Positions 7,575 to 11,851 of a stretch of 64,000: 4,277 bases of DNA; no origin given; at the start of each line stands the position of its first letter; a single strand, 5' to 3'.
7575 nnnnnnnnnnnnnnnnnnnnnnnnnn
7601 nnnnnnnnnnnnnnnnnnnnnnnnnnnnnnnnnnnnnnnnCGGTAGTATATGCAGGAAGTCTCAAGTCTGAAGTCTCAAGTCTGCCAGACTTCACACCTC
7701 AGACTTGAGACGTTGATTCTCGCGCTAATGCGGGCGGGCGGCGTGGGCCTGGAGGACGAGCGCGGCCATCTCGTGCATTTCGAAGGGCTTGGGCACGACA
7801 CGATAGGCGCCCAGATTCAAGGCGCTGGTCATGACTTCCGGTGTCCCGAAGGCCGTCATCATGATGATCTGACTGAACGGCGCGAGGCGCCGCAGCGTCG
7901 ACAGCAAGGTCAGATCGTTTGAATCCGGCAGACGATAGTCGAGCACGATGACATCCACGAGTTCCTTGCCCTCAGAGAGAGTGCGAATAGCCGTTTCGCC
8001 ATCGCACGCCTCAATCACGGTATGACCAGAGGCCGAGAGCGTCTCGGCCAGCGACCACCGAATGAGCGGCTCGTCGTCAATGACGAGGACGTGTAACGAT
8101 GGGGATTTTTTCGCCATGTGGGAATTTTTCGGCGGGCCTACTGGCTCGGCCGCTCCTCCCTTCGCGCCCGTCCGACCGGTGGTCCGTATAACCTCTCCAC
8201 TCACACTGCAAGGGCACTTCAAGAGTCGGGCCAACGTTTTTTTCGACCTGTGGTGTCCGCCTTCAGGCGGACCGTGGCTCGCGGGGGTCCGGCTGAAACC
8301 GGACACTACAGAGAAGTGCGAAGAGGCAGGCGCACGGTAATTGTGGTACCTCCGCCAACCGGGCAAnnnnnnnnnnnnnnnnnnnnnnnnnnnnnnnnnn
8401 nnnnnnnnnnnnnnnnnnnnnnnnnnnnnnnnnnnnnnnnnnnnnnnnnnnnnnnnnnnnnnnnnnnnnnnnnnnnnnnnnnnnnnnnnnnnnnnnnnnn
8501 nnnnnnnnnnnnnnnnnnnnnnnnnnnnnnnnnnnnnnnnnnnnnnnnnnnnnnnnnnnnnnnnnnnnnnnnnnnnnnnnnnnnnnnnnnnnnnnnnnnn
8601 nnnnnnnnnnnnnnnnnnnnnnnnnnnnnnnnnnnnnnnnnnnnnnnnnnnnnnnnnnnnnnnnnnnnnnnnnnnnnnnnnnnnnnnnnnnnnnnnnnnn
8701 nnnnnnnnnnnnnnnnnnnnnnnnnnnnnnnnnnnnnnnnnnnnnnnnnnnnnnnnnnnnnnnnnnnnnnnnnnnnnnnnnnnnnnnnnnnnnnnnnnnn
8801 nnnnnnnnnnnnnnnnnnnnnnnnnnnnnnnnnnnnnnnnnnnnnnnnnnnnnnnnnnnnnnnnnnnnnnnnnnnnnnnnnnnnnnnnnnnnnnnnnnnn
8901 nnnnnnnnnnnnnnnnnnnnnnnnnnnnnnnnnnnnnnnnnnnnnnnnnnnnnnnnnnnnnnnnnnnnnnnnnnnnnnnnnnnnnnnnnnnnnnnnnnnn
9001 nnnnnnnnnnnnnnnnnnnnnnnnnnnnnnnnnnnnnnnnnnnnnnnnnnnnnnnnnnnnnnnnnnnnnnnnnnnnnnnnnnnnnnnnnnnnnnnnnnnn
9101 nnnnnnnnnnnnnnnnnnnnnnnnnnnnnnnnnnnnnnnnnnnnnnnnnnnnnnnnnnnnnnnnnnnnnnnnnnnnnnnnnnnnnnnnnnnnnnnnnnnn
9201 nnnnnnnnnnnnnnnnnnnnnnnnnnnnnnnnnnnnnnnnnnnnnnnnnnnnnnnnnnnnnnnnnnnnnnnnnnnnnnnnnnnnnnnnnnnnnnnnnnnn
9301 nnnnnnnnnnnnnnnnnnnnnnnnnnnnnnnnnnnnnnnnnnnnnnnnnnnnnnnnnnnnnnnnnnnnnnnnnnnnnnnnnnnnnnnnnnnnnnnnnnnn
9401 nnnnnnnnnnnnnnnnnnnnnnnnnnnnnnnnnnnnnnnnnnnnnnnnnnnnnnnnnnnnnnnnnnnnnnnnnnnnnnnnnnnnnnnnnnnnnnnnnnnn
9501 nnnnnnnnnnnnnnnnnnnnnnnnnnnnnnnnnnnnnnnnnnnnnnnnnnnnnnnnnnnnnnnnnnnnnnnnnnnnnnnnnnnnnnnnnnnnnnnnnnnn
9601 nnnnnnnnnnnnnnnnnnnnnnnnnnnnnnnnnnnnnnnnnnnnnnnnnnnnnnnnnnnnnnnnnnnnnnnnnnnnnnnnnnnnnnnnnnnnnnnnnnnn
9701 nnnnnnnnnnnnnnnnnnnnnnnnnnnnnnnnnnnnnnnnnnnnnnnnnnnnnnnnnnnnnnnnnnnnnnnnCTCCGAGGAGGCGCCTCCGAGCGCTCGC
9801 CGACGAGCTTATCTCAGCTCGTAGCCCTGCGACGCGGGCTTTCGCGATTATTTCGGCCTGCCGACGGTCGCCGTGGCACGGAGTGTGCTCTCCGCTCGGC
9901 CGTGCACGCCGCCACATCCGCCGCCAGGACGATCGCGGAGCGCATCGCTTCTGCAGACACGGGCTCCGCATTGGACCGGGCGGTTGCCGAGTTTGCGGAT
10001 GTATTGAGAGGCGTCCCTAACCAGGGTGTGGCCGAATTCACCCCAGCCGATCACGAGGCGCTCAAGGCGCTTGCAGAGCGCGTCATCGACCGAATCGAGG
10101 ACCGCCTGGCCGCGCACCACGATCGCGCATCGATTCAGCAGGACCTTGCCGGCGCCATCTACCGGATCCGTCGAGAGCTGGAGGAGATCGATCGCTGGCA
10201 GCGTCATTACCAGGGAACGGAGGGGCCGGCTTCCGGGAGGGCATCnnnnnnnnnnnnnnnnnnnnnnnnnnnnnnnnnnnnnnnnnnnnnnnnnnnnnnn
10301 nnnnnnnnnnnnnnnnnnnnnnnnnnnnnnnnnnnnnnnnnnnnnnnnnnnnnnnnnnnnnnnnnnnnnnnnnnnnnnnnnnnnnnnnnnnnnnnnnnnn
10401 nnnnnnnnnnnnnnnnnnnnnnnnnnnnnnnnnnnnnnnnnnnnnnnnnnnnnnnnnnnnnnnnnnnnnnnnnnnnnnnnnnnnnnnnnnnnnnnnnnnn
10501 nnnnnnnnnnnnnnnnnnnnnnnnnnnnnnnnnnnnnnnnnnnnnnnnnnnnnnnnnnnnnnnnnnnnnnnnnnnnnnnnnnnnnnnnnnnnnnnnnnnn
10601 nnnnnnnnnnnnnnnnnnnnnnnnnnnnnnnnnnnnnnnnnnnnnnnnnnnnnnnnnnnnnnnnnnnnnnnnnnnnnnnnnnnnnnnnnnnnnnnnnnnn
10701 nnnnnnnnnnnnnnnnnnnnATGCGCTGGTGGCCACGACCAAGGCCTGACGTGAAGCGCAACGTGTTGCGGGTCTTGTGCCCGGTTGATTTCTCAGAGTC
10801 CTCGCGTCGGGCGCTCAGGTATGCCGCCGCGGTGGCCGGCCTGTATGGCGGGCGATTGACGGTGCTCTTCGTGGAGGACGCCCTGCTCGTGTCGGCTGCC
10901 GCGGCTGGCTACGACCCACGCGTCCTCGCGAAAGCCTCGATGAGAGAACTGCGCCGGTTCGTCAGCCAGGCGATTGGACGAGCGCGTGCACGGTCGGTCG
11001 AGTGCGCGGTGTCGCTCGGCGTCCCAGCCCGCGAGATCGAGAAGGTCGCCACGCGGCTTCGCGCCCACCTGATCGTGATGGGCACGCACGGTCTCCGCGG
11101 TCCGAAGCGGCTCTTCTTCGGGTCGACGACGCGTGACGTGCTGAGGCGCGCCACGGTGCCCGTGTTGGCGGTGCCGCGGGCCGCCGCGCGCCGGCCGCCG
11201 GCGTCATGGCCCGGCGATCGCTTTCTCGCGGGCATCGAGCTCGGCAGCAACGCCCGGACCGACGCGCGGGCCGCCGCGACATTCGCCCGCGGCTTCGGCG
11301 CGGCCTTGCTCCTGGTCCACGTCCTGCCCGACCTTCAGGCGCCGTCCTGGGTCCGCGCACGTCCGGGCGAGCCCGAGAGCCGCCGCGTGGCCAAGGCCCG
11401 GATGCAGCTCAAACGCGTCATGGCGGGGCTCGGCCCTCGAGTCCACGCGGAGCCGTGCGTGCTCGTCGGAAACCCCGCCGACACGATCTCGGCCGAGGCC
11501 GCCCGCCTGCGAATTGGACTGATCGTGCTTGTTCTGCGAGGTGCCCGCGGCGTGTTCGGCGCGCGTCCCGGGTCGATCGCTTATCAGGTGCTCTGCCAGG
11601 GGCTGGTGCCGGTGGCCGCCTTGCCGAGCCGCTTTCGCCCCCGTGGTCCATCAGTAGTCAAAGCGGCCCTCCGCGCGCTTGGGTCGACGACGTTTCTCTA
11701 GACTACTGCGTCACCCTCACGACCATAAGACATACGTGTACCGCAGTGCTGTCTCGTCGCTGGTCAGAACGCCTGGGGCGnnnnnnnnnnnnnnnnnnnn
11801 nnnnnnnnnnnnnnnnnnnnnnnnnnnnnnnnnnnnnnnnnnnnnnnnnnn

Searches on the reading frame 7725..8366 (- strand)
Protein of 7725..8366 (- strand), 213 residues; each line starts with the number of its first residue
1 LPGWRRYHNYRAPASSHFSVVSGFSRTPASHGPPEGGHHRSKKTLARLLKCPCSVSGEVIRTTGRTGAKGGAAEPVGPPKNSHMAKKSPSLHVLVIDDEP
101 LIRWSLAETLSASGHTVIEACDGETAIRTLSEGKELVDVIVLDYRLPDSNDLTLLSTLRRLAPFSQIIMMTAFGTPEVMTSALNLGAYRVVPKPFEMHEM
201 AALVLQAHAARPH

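Call 85: search_protein_families(library=pfam, proteins=[window:7725-8366:-], max_evalue=0.00001)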
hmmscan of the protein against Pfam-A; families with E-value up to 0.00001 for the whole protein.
window:7725-8366:- (213 aa): 1 family
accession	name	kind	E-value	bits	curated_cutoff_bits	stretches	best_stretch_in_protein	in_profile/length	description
PF00072.30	Response_reg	-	4.2e-22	78.9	30.2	1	93-203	1-109/111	Response regulator receiver domain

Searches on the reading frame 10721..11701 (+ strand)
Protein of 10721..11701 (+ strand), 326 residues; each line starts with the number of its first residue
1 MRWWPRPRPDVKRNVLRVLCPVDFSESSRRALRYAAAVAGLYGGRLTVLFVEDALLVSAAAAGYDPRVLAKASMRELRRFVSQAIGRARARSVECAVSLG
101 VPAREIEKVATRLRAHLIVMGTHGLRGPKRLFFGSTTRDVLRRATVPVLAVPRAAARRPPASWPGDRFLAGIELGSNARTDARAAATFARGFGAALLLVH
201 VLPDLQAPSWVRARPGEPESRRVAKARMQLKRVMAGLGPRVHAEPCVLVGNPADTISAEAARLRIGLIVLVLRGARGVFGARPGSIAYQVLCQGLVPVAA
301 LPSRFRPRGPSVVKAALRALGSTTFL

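Call 85: search_protein_families(library=pfam, proteins=[window:10721-11701:+], max_evalue=0.00001)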
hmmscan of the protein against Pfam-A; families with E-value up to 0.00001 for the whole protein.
window:10721-11701:+ (326 aa): 1 family
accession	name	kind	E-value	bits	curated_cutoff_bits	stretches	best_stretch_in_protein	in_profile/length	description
PF00582.32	Usp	-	1.6e-39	136.1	24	2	17-152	4-141/141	Universal stress protein family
